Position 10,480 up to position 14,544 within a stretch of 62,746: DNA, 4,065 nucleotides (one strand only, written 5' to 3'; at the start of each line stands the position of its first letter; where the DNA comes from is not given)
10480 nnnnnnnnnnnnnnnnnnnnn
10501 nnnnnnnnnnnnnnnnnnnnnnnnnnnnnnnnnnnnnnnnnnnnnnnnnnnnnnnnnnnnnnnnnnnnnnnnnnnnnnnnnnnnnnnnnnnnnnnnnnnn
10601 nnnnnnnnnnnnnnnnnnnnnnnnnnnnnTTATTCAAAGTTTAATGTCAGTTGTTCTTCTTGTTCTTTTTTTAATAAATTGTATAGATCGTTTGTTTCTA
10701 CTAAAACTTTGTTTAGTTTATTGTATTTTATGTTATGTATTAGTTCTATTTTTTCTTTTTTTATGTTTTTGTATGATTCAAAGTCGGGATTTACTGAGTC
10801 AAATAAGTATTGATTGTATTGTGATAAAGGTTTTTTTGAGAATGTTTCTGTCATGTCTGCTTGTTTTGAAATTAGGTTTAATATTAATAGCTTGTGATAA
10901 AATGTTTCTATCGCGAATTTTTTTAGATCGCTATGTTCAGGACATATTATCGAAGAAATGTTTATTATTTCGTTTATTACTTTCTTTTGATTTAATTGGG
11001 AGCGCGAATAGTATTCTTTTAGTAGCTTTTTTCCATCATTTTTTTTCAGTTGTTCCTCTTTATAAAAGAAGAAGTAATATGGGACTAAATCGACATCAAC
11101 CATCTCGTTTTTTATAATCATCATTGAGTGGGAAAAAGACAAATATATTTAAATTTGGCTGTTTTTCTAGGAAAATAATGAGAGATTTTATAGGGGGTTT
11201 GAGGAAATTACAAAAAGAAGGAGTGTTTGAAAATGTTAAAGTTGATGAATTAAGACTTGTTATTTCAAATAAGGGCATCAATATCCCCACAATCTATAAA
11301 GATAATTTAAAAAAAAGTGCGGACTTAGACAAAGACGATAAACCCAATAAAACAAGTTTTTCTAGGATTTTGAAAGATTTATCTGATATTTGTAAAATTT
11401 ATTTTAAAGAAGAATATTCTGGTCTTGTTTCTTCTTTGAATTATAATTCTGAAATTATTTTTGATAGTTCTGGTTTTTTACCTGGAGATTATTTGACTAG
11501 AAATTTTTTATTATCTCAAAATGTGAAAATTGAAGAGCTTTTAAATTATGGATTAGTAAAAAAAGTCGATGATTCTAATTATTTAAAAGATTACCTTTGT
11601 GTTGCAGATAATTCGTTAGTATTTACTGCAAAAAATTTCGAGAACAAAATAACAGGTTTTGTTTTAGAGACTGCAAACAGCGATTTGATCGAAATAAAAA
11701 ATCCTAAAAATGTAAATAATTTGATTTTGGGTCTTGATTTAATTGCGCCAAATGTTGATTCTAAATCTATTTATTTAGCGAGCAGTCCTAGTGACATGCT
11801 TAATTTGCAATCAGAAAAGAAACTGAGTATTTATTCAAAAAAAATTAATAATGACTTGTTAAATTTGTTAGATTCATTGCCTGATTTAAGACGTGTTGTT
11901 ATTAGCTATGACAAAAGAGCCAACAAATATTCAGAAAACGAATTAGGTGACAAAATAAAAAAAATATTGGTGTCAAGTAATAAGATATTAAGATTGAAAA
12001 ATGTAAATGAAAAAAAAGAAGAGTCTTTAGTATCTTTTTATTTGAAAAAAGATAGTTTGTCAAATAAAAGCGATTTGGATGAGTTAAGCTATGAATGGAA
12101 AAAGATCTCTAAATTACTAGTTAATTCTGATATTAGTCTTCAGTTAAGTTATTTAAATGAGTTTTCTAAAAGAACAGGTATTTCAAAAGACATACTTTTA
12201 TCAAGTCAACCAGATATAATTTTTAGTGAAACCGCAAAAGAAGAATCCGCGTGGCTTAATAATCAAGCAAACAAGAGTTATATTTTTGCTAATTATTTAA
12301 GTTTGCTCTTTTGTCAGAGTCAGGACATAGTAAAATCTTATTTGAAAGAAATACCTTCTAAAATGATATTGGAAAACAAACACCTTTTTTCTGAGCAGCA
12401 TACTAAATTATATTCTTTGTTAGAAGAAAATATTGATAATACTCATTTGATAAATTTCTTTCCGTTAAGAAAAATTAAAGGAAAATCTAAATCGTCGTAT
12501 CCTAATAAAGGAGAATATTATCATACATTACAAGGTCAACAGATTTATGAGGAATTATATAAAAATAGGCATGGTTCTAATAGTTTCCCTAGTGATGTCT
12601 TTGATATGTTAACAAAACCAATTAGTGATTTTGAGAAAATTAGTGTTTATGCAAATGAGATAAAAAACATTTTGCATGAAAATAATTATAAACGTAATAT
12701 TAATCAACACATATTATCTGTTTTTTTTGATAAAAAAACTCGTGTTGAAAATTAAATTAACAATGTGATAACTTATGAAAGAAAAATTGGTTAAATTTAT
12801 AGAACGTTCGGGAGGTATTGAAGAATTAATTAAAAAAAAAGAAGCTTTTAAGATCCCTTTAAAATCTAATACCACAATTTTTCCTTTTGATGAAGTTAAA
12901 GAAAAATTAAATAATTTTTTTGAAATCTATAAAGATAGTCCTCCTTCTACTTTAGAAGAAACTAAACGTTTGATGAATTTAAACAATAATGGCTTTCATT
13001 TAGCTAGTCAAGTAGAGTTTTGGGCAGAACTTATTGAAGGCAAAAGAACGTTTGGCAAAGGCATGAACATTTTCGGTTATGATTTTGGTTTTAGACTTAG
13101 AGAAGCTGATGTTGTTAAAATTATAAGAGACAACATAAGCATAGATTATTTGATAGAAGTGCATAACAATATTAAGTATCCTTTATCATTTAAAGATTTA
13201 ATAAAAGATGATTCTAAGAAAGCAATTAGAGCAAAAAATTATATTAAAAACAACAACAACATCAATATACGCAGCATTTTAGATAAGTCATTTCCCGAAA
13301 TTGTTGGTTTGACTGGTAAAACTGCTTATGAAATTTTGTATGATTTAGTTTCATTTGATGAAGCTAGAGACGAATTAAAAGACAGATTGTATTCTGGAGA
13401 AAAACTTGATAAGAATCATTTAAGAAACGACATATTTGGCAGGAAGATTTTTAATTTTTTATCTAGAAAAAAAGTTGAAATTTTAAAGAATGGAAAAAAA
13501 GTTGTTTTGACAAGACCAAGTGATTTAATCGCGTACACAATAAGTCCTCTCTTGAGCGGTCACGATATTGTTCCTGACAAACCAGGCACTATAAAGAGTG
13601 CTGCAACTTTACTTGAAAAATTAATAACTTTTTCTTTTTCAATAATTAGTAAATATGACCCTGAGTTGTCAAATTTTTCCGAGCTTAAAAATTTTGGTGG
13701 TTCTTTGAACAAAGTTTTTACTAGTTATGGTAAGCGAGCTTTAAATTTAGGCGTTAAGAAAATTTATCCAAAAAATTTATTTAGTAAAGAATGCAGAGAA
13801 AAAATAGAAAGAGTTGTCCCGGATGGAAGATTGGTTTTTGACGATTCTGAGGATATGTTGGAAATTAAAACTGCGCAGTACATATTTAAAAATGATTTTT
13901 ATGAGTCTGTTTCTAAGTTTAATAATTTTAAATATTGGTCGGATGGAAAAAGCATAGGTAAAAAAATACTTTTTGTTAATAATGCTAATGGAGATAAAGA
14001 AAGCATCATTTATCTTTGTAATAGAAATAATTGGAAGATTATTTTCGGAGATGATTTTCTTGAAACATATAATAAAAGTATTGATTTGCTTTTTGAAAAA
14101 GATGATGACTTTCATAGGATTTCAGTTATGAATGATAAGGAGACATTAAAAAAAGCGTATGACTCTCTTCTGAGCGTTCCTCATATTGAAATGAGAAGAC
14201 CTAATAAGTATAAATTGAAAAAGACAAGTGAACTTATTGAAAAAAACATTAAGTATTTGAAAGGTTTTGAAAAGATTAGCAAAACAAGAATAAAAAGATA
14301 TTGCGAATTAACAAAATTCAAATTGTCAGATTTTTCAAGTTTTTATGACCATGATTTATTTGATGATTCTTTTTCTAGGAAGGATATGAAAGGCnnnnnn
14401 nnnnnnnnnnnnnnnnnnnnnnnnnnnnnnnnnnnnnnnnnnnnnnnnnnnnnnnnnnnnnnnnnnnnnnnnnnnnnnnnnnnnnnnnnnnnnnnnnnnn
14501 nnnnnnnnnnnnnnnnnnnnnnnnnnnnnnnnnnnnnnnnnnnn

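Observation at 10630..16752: Bacterial replisome-derived cassette in an archaeon: dead DnaG, double nuclease and divergent DnaB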

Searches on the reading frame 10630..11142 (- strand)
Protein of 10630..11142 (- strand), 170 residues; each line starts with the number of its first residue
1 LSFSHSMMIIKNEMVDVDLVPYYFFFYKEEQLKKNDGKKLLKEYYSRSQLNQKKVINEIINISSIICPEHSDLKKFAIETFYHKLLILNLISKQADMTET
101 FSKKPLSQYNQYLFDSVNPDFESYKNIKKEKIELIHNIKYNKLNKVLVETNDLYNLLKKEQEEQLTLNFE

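Call 3: search_protein_families(library=pfam, proteins=[window:10630-11142:-], max_evalue=0.1)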
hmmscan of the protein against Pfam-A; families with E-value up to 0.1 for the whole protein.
window:10630-11142:- (170 aa): 0 families

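Call 4: search_protein_families(library=phrogs, proteins=[window:10630-11142:-], max_evalue=0.1)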
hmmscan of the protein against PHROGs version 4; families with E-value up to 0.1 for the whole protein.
window:10630-11142:- (170 aa): 0 families

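Call 5: search_protein_families(library=padloc, proteins=[window:10630-11142:-], max_evalue=0.1)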
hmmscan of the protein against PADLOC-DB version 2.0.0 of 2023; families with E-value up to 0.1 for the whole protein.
window:10630-11142:- (170 aa): 0 families

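Call 6: search_protein_families(library=ncbifam, proteins=[window:10630-11142:-], max_evalue=0.1)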
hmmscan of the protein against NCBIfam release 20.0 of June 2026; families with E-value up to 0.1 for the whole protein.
window:10630-11142:- (170 aa): 0 families

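Call 29: search_protein_families(library=pfam, proteins=[window:10630-11142:-], max_evalue=10)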
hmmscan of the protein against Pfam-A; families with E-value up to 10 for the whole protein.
window:10630-11142:- (170 aa): 1 family
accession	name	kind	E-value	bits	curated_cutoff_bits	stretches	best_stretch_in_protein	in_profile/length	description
PF16230.10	DUF4889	-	5.2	7.8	29.7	1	126-165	12-49/71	Domain of unknown function (DUF4889)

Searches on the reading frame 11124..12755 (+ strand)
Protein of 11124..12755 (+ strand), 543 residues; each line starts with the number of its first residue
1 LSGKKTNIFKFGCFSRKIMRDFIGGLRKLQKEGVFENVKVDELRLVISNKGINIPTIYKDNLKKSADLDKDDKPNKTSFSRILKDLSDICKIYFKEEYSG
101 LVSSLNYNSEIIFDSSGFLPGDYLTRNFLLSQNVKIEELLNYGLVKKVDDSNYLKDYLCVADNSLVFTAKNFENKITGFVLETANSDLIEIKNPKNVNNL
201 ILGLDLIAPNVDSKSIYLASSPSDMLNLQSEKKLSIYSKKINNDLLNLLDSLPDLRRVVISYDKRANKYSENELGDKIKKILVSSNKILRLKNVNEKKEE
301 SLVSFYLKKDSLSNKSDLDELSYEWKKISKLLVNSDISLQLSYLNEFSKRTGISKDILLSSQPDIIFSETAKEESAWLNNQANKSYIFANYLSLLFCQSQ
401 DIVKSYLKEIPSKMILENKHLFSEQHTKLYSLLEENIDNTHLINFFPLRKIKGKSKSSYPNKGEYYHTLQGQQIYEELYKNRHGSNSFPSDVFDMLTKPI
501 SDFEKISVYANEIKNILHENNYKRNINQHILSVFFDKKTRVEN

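Call 3: search_protein_families(library=pfam, proteins=[window:11124-12755:+], max_evalue=0.1)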
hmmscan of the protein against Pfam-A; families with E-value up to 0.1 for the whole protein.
window:11124-12755:+ (543 aa): 0 families

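Call 4: search_protein_families(library=phrogs, proteins=[window:11124-12755:+], max_evalue=0.1)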
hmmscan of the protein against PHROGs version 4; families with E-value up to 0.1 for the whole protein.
window:11124-12755:+ (543 aa): 0 families

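Call 5: search_protein_families(library=padloc, proteins=[window:11124-12755:+], max_evalue=0.1)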
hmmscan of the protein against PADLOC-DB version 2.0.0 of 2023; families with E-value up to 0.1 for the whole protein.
window:11124-12755:+ (543 aa): 0 families

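Call 6: search_protein_families(library=ncbifam, proteins=[window:11124-12755:+], max_evalue=0.1)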
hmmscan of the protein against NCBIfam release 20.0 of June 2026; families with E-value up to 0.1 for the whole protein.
window:11124-12755:+ (543 aa): 0 families

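Call 10: search_solved_structures(query=window:11124-12755:+, max_evalue=10)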
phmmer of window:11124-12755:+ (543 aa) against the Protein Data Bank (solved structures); distinct sequences matched with E-value up to 10: 2.
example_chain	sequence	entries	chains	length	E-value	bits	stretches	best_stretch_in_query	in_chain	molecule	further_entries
2b1u_A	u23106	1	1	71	0.045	15.6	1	25-84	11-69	Calmodulin-like protein 5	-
1wu7_A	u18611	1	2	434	1.6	10.4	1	203-282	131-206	Histidyl-tRNA synthetase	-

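Call 12: find_homologous_proteins(query=window:11124-12755:+, max_evalue=0.01)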
Query window:11124-12755:+ (543 aa): 1 proteins with E <= 0.01 among 8000 candidates.
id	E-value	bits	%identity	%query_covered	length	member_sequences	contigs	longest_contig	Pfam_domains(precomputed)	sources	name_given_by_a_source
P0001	0.0e+0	1118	100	97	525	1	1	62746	-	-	-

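Call 22: search_protein_representatives(protein=window:11124-12755:+)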
Query: 543 residues. Proteins with E-value up to 0.001 (for the whole library): 1; up to 1e-10: 1; up to 1e-30: 1. The best 1 are listed.
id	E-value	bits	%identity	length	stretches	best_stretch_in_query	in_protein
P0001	0.0e+00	1118.1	100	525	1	19-543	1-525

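Call 27: predict_structure(protein=P0001)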
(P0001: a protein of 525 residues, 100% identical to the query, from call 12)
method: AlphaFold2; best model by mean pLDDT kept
length: 525 residues; sequences in the alignment: 1
mean_pLDDT: 39.1   pTM: 0.23
mean pLDDT of the five models: 39.1, 38.1, 34.8, 32.0, 28.1
residues with pLDDT >= 90: 0; 70-90: 0; 50-70: 59; < 50: 466
segments of 3 or more residues with pLDDT < 50: 1-6, 15-58, 70-222, 233-245, 264-369, 376-381, 383-385, 391-397, 403-412, 420-525
pLDDT, mean of each block of 10 residues (from residue 1): 48 47 37 31 37 43 50 42 42 36 32 36 36 33 30 28 27 28 26 26 27 39 50 47 49 57 48 39 29 35 41 37 45 40 38 34 43 49 50 48 47 52 34 28 32 41 43 44 37 46 41 36 31
secondary structure, 60 per line:
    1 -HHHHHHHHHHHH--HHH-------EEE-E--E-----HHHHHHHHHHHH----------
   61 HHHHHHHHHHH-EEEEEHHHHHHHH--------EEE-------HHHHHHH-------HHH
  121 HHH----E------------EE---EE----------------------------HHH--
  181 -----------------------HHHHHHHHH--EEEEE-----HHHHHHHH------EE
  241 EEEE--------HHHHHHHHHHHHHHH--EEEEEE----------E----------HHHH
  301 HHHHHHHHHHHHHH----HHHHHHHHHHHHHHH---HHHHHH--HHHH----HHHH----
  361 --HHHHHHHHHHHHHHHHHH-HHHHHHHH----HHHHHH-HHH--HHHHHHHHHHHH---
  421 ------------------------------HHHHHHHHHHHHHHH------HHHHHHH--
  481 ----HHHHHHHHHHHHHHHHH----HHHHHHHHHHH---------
elements in order: H2-13 E26-28 H39-50 H61-71 E73-77 H78-85 E94-96 H104-110 H118-123 H204-212 E215-219 H225-232 E239-244 H253-267 E270-275 H297-314 H319-333 H337-342 H345-348 H353-356 H363-380 H382-389 H394-399 H406-417 H451-465 H472-478 H485-501 H506-516

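Call 29: search_protein_families(library=pfam, proteins=[window:11124-12755:+], max_evalue=10)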
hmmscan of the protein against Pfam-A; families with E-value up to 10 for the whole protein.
window:11124-12755:+ (543 aa): 0 families

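Call 57: find_related_loci(query=window:11124-12755:+, collection=viral_contigs, flank=8000)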
Query window:11124-12755:+ (543 aa) in viral_contigs; peptide patterns used: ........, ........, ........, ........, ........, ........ (x = any residue, [..] = any of these).
18 stretches matched a pattern, but none encodes a relative of the query by tblastn (E <= 1e-3).

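Call 65: search_protein_families(library=ncbifam, proteins=[window:11124-12755:+], max_evalue=10)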
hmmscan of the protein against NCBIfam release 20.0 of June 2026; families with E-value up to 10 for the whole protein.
window:11124-12755:+ (543 aa): 0 families

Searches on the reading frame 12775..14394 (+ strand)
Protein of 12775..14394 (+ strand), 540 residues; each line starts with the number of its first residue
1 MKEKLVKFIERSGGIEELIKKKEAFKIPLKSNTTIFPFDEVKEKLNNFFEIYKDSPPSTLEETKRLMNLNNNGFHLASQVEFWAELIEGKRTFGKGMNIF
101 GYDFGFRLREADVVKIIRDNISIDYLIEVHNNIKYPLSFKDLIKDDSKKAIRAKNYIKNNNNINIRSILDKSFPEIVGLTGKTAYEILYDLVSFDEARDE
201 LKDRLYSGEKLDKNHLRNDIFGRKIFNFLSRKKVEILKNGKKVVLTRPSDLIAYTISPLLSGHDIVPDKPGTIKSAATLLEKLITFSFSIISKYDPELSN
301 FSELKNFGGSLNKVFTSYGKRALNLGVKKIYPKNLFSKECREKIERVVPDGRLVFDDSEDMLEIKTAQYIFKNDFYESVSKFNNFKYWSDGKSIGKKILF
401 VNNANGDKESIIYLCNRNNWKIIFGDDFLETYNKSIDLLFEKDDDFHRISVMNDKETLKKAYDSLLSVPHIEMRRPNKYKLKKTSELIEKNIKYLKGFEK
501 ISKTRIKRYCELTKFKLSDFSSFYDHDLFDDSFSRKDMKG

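Call 29: search_protein_families(library=pfam, proteins=[window:12775-14394:+], max_evalue=10)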
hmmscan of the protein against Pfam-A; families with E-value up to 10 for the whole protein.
window:12775-14394:+ (540 aa): 2 families
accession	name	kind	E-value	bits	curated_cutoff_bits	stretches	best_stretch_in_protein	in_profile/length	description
PF21717.2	DTX3L_a-b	-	0.075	13.4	27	1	334-352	8-26/62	DTX3L, alpha/beta domain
PF21841.1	DUF6900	-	0.14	12.5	24.1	1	443-463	26-46/52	Family of unknown function (DUF6900)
